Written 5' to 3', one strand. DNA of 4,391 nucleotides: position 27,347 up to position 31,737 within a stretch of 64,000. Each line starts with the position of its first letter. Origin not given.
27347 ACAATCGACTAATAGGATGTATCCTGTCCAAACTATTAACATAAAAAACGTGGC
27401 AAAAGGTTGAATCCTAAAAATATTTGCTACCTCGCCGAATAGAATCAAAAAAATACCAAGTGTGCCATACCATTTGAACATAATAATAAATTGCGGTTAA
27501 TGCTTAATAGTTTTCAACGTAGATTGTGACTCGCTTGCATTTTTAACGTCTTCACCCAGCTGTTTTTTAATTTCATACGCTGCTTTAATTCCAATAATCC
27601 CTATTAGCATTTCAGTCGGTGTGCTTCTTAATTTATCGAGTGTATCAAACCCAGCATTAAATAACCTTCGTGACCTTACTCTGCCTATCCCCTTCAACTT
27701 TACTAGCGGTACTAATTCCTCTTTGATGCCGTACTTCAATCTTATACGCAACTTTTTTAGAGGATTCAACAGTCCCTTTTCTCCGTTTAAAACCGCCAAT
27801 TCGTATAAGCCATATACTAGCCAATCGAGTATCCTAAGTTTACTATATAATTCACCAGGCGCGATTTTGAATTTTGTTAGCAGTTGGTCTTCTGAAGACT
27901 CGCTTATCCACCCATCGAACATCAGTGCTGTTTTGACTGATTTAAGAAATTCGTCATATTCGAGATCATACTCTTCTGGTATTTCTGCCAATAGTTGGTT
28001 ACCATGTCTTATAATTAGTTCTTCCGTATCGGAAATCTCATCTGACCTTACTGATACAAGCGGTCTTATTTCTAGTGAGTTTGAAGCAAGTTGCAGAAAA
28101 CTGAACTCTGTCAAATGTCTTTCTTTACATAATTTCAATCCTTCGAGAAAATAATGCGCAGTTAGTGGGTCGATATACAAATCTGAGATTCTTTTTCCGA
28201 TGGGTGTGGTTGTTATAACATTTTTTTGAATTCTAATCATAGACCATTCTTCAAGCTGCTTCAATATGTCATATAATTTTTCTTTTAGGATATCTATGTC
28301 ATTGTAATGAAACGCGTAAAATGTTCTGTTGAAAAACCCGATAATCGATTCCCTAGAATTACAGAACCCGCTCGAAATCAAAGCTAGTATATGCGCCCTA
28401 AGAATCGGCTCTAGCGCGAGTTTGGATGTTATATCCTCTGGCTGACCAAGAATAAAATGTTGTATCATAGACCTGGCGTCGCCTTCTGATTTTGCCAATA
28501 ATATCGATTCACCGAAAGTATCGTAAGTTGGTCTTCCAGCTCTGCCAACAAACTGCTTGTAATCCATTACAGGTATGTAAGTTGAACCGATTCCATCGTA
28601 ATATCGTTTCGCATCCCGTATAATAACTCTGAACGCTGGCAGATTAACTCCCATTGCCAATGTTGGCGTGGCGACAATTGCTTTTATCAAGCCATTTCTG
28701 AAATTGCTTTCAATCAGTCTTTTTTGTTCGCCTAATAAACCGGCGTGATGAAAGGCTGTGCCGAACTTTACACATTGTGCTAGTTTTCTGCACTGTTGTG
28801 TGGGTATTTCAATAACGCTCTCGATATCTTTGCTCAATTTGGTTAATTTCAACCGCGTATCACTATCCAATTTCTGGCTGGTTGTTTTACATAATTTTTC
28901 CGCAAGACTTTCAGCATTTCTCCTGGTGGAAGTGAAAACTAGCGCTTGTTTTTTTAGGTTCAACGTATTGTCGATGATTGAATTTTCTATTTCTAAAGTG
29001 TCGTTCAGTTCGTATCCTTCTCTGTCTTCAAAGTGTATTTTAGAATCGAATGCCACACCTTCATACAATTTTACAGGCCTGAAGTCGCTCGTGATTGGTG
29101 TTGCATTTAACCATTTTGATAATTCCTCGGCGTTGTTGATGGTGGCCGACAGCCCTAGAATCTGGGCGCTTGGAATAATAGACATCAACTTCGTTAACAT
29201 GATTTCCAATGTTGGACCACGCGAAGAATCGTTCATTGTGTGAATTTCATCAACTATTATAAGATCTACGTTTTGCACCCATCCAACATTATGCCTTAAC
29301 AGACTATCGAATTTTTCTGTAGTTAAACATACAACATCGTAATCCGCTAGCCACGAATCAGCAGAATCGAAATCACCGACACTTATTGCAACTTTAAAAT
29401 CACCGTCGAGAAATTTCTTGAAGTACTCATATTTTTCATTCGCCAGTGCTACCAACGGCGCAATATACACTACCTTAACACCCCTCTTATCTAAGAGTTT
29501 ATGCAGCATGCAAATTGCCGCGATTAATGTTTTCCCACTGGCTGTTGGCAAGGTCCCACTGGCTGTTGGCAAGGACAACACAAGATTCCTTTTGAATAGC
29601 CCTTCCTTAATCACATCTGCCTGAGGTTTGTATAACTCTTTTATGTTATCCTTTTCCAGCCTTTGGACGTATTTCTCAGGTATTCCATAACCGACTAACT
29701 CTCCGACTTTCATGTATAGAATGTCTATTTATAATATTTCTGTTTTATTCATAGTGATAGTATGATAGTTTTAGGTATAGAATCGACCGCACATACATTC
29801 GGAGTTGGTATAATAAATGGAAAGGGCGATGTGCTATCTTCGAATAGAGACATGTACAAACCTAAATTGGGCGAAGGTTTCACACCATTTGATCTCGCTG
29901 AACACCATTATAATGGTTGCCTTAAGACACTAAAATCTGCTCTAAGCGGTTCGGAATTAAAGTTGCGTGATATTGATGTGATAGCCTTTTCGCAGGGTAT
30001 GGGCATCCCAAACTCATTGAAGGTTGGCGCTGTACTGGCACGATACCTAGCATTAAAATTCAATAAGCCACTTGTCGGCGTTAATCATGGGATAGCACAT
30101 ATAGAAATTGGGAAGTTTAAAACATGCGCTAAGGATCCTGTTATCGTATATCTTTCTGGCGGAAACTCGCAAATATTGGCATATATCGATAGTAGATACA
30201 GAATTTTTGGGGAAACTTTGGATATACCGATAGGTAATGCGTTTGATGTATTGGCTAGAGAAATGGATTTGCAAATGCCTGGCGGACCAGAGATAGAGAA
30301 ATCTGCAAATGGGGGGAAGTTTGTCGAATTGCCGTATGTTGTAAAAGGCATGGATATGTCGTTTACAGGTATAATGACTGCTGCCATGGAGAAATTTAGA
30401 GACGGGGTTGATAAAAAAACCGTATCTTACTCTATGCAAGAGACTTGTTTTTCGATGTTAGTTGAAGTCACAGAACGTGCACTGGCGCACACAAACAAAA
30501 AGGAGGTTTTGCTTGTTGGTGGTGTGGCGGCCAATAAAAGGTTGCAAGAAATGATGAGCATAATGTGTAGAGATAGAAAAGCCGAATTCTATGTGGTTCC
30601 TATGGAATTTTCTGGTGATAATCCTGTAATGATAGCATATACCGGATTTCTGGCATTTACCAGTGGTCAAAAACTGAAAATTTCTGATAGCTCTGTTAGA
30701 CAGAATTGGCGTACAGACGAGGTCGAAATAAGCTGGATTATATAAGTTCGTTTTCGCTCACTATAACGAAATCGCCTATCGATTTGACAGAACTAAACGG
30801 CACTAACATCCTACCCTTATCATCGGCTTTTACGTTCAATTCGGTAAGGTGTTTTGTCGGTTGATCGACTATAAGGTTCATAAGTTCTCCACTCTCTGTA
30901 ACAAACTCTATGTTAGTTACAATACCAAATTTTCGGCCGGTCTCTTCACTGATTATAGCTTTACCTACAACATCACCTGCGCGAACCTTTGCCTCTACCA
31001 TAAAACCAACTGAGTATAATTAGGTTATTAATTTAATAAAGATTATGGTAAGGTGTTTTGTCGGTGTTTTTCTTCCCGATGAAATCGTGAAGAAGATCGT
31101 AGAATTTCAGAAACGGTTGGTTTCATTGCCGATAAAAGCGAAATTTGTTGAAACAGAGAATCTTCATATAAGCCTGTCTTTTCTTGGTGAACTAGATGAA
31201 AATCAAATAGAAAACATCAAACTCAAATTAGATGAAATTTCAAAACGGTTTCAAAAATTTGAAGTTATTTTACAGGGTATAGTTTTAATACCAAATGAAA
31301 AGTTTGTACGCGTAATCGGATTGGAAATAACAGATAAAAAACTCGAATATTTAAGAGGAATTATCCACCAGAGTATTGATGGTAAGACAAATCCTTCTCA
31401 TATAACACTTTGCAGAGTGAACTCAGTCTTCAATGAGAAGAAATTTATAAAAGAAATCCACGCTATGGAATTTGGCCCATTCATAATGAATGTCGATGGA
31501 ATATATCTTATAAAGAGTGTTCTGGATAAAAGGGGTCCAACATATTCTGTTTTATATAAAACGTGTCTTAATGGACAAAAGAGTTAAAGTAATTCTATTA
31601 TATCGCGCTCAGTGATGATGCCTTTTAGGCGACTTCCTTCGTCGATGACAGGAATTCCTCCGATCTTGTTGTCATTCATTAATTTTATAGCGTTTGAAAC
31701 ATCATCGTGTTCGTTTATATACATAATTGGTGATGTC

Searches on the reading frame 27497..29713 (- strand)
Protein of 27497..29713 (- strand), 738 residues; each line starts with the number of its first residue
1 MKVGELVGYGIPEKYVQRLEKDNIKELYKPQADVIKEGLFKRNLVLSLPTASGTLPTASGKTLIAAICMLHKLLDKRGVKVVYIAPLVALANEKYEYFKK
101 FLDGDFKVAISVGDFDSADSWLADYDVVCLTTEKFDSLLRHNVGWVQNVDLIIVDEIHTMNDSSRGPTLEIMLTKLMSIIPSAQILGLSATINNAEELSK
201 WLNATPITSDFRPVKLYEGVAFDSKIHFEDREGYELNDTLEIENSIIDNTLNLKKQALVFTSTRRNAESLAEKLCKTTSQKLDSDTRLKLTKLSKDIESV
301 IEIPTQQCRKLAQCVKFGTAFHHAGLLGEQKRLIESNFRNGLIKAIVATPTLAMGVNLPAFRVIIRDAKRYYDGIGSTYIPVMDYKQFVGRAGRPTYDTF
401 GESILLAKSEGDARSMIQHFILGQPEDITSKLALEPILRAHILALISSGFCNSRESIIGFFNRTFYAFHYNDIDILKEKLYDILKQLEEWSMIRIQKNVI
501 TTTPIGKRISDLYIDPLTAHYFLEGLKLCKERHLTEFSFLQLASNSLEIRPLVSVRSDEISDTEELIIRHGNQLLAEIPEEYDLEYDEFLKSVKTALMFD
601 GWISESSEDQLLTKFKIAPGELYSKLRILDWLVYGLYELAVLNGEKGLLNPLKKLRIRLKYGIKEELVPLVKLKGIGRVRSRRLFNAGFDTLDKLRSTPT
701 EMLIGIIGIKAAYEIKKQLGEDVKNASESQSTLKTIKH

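Call 24: search_protein_families(library=pfam, proteins=[window:27497-29713:-], max_evalue=0.001)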
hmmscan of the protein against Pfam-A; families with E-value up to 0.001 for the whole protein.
window:27497-29713:- (738 aa): 6 families
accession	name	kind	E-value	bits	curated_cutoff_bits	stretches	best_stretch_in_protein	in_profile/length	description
PF00270.35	DEAD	-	7.6e-31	107.5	26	1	29-197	2-166/167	DEAD/DEAH box helicase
PF21280.2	Helicase_dom4_arc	-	1.9e-26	92.8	27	1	538-662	2-125/125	Archaeal helicase, domain 4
PF04851.21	ResIII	-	9.5e-12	45.6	22.5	1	54-193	29-163/164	Type III restriction enzyme, res subunit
PF00271.37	Helicase_C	-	1.7e-11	44.8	23.5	1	308-394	31-108/110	Helicase conserved C-terminal domain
PF22527.2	DEXQc_Suv3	-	2.5e-05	24.3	27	1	56-168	21-113/154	DEXQ-box helicase domain of Suv3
PF14520.12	HHH_5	-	7.6e-05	23.6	27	1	670-720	4-56/57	Helix-hairpin-helix domain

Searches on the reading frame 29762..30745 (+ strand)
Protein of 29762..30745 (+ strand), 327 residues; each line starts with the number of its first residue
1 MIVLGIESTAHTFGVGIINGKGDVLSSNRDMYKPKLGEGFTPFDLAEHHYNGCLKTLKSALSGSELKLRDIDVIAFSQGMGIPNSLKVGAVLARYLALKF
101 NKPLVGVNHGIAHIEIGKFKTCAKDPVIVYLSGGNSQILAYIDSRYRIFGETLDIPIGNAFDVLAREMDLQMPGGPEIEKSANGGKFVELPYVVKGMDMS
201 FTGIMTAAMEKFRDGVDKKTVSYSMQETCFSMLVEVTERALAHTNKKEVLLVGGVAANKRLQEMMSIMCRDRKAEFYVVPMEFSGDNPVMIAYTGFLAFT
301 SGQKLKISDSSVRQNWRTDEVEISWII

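Call 24: search_protein_families(library=pfam, proteins=[window:29762-30745:+], max_evalue=0.001)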
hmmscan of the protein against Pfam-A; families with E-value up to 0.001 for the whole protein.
window:29762-30745:+ (327 aa): 2 families
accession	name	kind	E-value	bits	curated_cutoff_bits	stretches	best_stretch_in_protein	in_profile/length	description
PF00814.31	TsaD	-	4e-70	237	24.8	1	28-293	9-264/264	tRNA N6-adenosine threonylcarbamoyltransferase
PF22521.2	HypF_C_2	-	9.7e-09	35.8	27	1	181-278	126-226/241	Carbamoyltransferase, Kae1-like Domain, second subdomain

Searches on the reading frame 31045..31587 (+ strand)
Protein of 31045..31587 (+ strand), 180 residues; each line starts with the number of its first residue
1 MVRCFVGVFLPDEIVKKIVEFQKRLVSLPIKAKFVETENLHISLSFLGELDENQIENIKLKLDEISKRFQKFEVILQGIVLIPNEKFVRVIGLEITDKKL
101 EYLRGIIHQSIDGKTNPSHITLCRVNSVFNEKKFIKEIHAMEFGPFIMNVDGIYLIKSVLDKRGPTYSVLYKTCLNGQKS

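Call 24: search_protein_families(library=pfam, proteins=[window:31045-31587:+], max_evalue=0.001)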
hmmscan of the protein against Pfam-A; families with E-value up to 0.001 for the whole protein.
window:31045-31587:+ (180 aa): 2 families
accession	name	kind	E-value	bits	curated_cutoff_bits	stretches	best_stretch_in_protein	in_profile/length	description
PF02834.22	LigT_PEase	-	3.5e-18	66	23.3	1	8-88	1-83/87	LigT like Phosphoesterase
PF10469.15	AKAP7_NLS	-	8.3e-05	23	24.4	1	6-107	5-122/208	AKAP7 2'5' RNA ligase-like domain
